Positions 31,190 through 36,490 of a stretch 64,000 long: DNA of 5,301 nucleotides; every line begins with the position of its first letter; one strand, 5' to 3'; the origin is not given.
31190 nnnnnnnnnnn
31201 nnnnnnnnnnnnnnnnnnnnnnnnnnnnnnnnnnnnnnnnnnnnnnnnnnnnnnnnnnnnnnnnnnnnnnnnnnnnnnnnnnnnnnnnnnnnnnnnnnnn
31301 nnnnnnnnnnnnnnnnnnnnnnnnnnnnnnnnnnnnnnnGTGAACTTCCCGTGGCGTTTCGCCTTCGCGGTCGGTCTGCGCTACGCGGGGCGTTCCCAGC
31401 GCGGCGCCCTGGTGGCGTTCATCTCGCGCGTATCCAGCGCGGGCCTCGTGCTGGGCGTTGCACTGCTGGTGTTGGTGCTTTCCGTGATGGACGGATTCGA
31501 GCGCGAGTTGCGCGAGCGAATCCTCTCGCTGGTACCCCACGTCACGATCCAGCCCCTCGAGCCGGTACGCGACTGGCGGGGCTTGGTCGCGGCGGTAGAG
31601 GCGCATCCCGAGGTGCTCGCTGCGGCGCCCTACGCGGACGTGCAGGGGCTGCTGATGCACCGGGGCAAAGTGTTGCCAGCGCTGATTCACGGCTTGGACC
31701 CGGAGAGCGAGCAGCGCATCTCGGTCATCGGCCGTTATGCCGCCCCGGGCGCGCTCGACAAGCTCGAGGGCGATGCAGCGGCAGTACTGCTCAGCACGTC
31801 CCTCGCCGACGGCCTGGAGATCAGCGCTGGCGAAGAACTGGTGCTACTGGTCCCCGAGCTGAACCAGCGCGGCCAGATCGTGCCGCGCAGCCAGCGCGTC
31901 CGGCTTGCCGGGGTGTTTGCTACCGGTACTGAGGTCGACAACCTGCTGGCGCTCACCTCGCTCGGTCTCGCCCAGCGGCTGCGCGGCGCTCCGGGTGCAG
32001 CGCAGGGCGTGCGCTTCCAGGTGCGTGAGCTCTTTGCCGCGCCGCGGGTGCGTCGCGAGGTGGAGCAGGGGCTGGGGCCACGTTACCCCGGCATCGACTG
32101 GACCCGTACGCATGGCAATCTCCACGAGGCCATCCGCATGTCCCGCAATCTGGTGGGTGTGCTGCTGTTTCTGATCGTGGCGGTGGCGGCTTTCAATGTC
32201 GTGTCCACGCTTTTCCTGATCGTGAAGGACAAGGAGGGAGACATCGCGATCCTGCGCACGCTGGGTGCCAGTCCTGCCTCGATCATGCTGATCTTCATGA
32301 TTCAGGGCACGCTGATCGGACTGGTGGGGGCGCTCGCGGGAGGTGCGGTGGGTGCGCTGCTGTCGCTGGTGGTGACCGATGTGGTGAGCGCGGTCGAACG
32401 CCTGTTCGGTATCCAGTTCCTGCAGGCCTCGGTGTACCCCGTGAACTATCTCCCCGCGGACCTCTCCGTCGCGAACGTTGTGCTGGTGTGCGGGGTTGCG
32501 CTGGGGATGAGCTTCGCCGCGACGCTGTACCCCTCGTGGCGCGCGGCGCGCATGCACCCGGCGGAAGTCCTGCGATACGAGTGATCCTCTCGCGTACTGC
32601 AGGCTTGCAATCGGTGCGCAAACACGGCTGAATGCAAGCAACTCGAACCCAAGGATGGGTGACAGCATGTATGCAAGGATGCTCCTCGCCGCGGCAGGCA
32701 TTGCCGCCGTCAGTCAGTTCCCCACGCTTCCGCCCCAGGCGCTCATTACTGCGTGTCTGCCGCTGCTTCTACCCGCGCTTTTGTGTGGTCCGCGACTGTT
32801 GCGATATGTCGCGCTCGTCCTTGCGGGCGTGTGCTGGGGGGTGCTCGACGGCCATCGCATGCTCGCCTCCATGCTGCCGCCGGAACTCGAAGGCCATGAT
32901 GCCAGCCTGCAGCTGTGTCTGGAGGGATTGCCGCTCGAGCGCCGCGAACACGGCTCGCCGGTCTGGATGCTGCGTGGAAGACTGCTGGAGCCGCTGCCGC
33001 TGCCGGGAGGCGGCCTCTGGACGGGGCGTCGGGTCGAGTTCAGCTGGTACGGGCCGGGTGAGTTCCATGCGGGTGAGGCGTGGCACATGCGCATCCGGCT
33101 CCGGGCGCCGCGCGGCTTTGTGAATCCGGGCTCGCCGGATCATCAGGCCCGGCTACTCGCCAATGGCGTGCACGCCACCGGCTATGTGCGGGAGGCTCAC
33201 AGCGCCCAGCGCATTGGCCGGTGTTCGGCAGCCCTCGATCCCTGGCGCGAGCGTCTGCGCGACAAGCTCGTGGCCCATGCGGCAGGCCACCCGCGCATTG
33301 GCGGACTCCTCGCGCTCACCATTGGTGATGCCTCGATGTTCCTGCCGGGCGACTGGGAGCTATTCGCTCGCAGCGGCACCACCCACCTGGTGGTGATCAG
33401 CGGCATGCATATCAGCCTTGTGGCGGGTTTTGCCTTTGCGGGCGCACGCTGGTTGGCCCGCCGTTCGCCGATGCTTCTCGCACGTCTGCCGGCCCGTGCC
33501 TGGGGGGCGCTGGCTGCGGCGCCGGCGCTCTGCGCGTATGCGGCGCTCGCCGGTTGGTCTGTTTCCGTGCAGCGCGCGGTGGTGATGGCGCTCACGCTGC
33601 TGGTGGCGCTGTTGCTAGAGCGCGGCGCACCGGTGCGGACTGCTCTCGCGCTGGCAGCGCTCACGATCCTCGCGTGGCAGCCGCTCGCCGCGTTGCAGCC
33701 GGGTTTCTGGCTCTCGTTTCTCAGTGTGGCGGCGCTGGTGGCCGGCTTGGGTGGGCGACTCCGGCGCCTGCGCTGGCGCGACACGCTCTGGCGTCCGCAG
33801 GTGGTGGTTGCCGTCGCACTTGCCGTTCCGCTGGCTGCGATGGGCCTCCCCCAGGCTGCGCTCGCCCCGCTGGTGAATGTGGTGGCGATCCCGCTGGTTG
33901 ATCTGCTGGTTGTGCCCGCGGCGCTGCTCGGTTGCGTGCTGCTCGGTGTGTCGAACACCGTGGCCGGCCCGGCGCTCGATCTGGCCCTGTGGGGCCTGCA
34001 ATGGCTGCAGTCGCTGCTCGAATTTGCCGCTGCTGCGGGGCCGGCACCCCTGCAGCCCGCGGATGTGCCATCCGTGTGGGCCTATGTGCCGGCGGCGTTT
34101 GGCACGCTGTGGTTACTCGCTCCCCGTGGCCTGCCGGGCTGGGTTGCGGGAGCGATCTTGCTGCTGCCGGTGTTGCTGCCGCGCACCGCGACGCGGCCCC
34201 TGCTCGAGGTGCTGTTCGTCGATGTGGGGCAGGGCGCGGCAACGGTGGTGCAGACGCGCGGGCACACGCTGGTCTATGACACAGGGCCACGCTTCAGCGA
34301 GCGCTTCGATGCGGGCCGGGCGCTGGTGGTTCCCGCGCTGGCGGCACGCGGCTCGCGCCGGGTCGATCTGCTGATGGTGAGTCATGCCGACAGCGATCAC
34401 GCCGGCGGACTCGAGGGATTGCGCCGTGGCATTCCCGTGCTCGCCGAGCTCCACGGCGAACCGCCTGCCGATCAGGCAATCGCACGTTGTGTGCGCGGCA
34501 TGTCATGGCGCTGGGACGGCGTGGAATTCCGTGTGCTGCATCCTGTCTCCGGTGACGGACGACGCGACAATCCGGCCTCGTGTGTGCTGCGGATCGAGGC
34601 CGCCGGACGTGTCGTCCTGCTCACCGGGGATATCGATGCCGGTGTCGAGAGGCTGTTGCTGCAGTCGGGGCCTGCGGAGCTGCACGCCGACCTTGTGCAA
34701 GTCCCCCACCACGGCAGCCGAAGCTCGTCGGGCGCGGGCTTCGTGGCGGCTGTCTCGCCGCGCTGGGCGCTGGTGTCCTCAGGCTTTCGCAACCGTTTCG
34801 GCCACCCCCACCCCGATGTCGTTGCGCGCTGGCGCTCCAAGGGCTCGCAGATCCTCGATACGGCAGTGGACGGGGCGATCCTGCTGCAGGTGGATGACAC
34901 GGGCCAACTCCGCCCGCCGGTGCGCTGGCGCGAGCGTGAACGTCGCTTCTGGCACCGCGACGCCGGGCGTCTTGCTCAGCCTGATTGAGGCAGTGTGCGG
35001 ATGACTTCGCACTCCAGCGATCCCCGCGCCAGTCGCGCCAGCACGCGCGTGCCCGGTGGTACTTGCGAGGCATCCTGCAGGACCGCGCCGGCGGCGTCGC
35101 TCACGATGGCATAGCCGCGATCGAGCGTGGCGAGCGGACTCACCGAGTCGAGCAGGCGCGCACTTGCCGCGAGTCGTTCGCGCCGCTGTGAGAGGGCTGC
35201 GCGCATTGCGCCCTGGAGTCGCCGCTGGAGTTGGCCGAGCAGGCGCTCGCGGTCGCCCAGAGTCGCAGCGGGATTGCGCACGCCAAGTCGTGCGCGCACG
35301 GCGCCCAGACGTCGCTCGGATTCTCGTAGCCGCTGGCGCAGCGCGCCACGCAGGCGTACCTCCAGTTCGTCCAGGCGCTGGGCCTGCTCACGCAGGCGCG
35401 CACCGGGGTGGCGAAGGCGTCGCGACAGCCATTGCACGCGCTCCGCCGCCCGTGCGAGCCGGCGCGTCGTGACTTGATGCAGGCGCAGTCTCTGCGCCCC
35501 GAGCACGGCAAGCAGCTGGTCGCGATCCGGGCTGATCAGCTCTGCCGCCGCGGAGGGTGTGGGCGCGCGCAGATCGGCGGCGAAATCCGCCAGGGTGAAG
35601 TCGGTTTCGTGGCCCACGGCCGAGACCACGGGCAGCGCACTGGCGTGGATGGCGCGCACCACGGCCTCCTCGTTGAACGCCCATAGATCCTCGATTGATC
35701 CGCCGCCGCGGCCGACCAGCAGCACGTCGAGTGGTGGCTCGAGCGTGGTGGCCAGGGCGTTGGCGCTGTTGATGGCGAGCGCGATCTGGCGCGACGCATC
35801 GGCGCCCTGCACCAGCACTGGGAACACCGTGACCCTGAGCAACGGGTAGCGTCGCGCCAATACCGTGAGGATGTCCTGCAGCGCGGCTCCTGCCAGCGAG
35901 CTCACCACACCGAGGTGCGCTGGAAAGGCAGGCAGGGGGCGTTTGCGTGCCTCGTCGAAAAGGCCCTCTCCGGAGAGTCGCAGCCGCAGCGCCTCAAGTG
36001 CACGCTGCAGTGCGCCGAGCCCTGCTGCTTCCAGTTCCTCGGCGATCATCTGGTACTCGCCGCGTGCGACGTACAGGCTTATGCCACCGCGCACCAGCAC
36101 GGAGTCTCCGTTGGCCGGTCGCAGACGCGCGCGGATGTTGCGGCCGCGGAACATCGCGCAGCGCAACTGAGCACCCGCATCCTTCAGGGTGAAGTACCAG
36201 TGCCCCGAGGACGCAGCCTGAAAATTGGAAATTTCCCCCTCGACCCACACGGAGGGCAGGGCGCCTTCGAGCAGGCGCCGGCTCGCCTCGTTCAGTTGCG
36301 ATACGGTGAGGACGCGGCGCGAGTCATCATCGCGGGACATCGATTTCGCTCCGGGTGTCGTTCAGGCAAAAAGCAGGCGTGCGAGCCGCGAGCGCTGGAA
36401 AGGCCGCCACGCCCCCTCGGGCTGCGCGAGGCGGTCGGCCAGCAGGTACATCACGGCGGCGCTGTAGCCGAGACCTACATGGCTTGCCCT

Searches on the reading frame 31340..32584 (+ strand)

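Call 59: search_protein_families(library=pfam, proteins=[window:31340-32584:+], max_evalue=0.00001)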
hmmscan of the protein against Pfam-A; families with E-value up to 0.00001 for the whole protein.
window:31340-32584:+ (414 aa): 2 families
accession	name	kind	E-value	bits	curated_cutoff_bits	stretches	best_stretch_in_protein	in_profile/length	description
PF02687.27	FtsX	-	2.6e-16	60.2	25.5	1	274-407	2-120/120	FtsX-like permease C-terminal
PF12704.14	MacB_PCD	-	1.4e-09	39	27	1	34-241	6-204/207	MacB-like periplasmic core domain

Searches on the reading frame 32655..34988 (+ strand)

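Call 59: search_protein_families(library=pfam, proteins=[window:32655-34988:+], max_evalue=0.00001)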
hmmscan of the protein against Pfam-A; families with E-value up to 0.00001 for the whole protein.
window:32655-34988:+ (777 aa): 3 families
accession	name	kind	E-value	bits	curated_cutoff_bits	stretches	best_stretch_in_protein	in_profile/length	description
PF03772.21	Competence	-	3.2e-50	171.4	23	1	221-489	1-265/270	Competence protein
PF00753.33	Lactamase_B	-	8.3e-13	49.1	22.7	1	523-692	2-177/196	Metallo-beta-lactamase superfamily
PF13567.11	DUF4131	-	9.9e-13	48.5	31.6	1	24-181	2-162/165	Domain of unknown function (DUF4131)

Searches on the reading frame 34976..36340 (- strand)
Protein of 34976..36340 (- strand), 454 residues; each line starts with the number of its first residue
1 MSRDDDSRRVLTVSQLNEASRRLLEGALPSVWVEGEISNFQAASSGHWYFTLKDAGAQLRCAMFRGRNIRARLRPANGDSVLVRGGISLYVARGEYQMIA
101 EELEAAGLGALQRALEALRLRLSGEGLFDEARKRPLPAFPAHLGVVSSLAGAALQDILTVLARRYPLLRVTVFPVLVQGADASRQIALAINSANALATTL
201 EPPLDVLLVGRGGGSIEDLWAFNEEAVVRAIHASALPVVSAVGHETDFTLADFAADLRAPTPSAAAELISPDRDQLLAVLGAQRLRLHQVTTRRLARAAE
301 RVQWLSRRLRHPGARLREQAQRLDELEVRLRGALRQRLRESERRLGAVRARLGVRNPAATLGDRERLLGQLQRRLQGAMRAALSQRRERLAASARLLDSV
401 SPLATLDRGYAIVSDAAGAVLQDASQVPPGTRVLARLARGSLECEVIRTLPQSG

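Call 59: search_protein_families(library=pfam, proteins=[window:34976-36340:-], max_evalue=0.00001)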
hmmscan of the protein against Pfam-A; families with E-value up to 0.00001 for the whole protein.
window:34976-36340:- (454 aa): 3 families
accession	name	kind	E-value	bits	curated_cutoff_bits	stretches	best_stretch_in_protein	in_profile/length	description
PF02601.20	Exonuc_VII_L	-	2.7e-108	362.6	35.9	1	127-445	1-315/315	Exonuclease VII, large subunit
PF13742.12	tRNA_anti_2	-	1.6e-30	105.6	27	1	11-103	1-94/95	OB-fold nucleic acid binding domain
PF01336.31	tRNA_anti-codon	-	5.5e-12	45.9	27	1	31-104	1-73/75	OB-fold nucleic acid binding domain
